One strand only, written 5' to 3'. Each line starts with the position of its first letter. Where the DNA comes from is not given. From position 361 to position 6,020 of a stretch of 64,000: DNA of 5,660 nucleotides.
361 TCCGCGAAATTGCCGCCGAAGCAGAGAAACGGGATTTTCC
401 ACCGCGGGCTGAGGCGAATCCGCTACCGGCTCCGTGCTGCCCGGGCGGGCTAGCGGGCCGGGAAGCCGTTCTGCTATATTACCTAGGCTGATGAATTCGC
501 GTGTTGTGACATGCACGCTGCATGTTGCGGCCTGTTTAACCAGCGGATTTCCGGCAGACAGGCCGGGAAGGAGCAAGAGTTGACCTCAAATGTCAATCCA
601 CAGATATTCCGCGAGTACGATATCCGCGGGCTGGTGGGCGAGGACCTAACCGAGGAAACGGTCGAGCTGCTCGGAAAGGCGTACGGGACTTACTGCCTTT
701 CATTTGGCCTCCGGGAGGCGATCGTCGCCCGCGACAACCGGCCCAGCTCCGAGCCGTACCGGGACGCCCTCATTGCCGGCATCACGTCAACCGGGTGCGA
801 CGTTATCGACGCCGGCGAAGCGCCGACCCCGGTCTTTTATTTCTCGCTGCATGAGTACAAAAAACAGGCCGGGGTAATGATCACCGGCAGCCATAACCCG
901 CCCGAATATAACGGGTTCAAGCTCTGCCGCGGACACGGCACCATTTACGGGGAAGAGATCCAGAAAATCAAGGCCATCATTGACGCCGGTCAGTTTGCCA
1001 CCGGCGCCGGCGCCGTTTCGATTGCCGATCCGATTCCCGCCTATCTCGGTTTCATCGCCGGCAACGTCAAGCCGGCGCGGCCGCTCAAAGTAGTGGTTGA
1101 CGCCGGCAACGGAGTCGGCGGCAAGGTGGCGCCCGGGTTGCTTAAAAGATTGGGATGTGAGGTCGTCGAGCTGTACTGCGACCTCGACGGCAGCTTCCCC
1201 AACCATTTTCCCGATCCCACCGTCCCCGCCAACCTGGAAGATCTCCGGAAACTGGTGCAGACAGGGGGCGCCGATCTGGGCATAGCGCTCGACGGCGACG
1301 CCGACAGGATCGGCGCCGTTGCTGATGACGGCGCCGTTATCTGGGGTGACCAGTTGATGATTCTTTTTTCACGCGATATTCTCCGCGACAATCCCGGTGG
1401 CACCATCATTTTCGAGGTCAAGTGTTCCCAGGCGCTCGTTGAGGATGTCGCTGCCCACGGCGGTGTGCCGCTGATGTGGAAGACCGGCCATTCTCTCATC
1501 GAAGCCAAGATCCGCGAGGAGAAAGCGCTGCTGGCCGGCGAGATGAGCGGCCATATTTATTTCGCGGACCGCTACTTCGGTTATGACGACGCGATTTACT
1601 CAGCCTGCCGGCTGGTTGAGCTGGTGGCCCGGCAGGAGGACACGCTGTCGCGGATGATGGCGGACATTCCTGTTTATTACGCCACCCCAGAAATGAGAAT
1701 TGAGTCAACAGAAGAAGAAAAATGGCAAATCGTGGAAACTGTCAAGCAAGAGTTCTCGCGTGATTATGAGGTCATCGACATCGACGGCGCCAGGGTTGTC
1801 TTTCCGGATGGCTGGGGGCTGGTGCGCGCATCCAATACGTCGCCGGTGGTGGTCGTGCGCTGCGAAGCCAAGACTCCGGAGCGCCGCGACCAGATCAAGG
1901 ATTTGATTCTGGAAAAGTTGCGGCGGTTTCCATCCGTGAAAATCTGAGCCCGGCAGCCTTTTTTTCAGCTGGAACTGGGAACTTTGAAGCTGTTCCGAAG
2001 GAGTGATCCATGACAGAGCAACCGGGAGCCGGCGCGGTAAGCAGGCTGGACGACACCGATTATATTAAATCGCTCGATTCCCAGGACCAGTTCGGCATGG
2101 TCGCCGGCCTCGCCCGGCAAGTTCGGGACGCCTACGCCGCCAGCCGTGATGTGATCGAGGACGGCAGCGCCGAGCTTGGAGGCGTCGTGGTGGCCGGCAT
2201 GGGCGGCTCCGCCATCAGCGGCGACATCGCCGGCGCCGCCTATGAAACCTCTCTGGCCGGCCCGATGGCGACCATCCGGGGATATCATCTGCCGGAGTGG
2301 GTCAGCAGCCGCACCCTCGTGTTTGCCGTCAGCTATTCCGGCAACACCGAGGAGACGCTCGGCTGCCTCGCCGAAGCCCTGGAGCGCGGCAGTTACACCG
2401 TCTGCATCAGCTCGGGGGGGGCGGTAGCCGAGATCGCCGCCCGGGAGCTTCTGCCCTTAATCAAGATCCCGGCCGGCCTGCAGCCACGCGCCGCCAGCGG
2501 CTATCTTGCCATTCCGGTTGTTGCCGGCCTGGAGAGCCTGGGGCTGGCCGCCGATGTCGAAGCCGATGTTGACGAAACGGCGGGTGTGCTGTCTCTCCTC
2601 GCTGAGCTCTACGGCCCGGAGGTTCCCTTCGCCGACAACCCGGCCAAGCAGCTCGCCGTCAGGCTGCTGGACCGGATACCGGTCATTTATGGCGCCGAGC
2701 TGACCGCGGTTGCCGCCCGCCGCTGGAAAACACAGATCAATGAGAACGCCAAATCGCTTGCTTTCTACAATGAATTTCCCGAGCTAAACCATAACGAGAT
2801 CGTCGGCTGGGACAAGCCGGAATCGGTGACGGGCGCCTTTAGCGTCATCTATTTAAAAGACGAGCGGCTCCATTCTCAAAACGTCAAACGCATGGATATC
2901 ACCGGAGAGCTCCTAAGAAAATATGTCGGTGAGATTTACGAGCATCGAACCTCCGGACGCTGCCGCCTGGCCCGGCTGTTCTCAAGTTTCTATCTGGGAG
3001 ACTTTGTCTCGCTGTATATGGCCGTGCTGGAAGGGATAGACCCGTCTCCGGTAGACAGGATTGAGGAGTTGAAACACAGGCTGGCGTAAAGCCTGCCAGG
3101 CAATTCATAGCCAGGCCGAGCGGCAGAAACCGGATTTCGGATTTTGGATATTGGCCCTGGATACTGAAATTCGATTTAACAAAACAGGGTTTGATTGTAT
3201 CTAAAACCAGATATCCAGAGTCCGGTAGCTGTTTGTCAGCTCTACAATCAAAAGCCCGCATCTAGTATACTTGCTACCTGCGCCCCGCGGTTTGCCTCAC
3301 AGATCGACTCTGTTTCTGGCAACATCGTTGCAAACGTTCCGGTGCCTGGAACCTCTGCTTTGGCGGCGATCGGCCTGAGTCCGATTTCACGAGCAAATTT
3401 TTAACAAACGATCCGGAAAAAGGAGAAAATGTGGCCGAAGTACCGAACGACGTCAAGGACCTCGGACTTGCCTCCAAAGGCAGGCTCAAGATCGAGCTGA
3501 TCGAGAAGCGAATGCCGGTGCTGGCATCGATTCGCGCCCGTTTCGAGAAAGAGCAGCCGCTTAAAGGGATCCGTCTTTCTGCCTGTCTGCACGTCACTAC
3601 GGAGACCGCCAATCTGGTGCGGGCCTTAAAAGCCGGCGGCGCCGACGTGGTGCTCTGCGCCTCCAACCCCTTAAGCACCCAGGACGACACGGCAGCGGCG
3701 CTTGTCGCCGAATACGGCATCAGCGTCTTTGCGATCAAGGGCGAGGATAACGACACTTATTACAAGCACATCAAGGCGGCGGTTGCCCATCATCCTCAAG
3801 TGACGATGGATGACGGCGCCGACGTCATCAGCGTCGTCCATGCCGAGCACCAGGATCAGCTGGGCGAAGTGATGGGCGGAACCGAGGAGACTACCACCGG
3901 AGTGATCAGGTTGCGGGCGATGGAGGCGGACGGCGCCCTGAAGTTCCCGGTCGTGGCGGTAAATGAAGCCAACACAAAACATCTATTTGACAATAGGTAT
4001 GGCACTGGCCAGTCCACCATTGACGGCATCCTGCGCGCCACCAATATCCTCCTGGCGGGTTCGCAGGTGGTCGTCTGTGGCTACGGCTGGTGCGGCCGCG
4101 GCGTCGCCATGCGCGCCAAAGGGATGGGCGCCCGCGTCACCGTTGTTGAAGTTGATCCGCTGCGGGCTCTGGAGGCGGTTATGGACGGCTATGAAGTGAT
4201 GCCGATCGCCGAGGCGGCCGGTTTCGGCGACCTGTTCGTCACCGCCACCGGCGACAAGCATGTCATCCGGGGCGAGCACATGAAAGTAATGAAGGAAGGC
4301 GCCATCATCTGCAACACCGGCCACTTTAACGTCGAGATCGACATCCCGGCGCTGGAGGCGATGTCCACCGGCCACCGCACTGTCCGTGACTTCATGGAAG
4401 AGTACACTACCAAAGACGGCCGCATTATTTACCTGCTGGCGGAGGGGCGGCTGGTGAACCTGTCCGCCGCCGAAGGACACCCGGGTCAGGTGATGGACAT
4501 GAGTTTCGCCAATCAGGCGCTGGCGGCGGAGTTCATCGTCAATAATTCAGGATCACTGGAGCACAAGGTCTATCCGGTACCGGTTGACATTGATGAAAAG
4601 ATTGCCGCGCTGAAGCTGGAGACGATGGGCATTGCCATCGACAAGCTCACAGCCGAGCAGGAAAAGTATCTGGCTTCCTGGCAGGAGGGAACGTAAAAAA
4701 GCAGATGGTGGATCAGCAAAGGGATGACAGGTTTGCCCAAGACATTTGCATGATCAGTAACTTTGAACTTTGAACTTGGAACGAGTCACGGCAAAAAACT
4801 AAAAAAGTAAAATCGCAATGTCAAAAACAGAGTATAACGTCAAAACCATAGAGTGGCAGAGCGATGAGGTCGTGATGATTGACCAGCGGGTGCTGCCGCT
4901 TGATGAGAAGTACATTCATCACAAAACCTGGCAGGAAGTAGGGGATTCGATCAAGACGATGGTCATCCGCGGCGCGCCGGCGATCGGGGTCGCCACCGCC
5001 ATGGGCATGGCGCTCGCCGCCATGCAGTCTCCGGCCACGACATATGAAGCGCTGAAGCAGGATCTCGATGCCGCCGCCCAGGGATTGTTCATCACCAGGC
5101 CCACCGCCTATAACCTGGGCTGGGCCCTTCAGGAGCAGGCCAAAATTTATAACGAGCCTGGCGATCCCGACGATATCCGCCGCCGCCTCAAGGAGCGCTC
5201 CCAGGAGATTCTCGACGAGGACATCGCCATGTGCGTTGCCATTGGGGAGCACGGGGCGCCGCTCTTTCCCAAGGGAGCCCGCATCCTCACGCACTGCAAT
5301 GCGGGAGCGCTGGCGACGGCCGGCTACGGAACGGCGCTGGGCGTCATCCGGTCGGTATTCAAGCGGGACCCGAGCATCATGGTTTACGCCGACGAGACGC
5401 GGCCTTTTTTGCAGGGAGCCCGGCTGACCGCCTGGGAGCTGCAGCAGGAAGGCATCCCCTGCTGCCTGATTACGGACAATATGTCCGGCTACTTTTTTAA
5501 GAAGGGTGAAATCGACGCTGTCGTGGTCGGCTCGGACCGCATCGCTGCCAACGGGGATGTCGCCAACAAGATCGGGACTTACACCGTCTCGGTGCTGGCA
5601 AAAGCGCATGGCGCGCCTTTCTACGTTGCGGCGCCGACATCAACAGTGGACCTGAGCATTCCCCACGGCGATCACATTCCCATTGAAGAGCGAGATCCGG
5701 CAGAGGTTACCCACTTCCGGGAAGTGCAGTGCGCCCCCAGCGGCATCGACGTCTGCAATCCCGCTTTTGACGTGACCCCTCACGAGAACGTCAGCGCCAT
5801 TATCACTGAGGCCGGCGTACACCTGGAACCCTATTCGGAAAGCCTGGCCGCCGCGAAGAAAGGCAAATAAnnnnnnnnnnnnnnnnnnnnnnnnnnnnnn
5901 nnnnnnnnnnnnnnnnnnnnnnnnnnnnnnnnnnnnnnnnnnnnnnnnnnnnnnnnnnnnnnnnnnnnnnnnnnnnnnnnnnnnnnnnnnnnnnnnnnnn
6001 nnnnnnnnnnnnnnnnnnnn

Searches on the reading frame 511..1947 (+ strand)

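Call 39: search_protein_families(library=pfam, proteins=[window:511-1947:+], max_evalue=0.00001)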
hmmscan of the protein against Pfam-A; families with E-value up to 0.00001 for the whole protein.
window:511-1947:+ (478 aa): 4 families
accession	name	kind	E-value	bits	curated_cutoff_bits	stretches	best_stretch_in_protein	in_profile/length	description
PF02878.22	PGM_PMM_I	-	2e-36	125.1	22.5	1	31-162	2-136/138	Phosphoglucomutase/phosphomannomutase, alpha/beta/alpha domain I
PF02879.22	PGM_PMM_II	-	6.6e-29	100.9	29.3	1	181-274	6-103/103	Phosphoglucomutase/phosphomannomutase, alpha/beta/alpha domain II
PF02880.22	PGM_PMM_III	-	9.1e-25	87.5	20.7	1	278-386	1-111/115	Phosphoglucomutase/phosphomannomutase, alpha/beta/alpha domain III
PF00408.26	PGM_PMM_IV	-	1.2e-13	51.3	23.1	1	394-468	1-67/68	Phosphoglucomutase/phosphomannomutase, C-terminal domain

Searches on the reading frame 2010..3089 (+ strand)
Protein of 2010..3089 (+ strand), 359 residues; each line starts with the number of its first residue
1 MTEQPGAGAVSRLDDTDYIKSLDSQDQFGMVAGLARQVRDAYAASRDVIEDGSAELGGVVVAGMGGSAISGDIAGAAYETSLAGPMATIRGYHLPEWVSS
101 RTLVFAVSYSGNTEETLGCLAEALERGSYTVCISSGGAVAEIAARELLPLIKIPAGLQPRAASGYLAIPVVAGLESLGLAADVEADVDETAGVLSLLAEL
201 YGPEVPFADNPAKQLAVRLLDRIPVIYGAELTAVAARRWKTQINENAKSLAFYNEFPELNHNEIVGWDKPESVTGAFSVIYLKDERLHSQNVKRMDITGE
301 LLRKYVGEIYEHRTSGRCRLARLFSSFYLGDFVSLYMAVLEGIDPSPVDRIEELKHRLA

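Call 40: search_protein_families(library=pfam, proteins=[window:2010-3089:+], max_evalue=0.00001)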
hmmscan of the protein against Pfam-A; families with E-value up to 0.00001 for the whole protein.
window:2010-3089:+ (359 aa): 1 family
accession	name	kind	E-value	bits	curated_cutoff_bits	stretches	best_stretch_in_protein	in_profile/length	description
PF10432.14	bact-PGI_C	-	1.2e-53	181.5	24.5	1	209-358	2-151/151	Bacterial phospho-glucose isomerase C-terminal SIS domain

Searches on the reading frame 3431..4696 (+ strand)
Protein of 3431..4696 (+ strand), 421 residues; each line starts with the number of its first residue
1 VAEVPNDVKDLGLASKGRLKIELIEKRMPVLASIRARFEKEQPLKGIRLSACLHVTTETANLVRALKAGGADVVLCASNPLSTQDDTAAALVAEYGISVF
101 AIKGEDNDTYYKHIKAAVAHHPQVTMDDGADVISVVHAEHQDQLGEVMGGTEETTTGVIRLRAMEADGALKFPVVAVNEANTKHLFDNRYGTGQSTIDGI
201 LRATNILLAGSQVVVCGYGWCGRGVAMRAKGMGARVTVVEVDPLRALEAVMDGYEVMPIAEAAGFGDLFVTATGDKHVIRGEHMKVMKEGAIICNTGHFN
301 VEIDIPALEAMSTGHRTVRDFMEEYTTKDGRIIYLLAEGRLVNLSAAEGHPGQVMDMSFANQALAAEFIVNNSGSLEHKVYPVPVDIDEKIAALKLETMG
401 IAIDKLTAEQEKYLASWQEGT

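Call 40: search_protein_families(library=pfam, proteins=[window:3431-4696:+], max_evalue=0.00001)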
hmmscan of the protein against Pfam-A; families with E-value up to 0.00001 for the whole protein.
window:3431-4696:+ (421 aa): 4 families
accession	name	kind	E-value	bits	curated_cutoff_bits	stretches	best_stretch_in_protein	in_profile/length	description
PF05221.23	AdoHcyase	-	1.5e-63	215.2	25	2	7-141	3-141/299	S-adenosyl-L-homocysteine hydrolase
PF00670.27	AdoHcyase_NAD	-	1.6e-55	188.1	27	1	188-348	1-161/162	S-adenosyl-L-homocysteine hydrolase, NAD binding domain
PF02826.25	2-Hacid_dh_C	-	4.7e-08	33.1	25.1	1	207-298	33-128/178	D-isomer specific 2-hydroxyacid dehydrogenase, NAD binding domain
PF07991.19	KARI_N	-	8.1e-06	25.9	20.6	0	208-303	2-101/165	Acetohydroxy acid isomeroreductase, NADPH-binding domain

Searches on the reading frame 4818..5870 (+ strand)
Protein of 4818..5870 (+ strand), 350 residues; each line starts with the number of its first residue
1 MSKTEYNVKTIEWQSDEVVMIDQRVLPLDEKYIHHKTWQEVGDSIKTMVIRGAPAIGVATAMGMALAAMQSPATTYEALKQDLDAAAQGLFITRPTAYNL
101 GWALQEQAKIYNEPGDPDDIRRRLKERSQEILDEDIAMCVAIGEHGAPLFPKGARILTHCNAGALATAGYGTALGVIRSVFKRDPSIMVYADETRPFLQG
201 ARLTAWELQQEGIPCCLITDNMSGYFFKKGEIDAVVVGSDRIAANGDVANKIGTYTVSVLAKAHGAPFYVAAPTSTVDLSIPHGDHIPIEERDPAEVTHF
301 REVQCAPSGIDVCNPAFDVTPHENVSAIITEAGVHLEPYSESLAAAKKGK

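Call 40: search_protein_families(library=pfam, proteins=[window:4818-5870:+], max_evalue=0.00001)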
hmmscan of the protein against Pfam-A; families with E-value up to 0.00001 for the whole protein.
window:4818-5870:+ (350 aa): 1 family
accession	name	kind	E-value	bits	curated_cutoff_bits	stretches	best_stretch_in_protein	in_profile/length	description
PF01008.23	IF-2B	-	8.7e-83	278.2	22.4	1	50-334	2-277/280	Initiation factor 2 subunit family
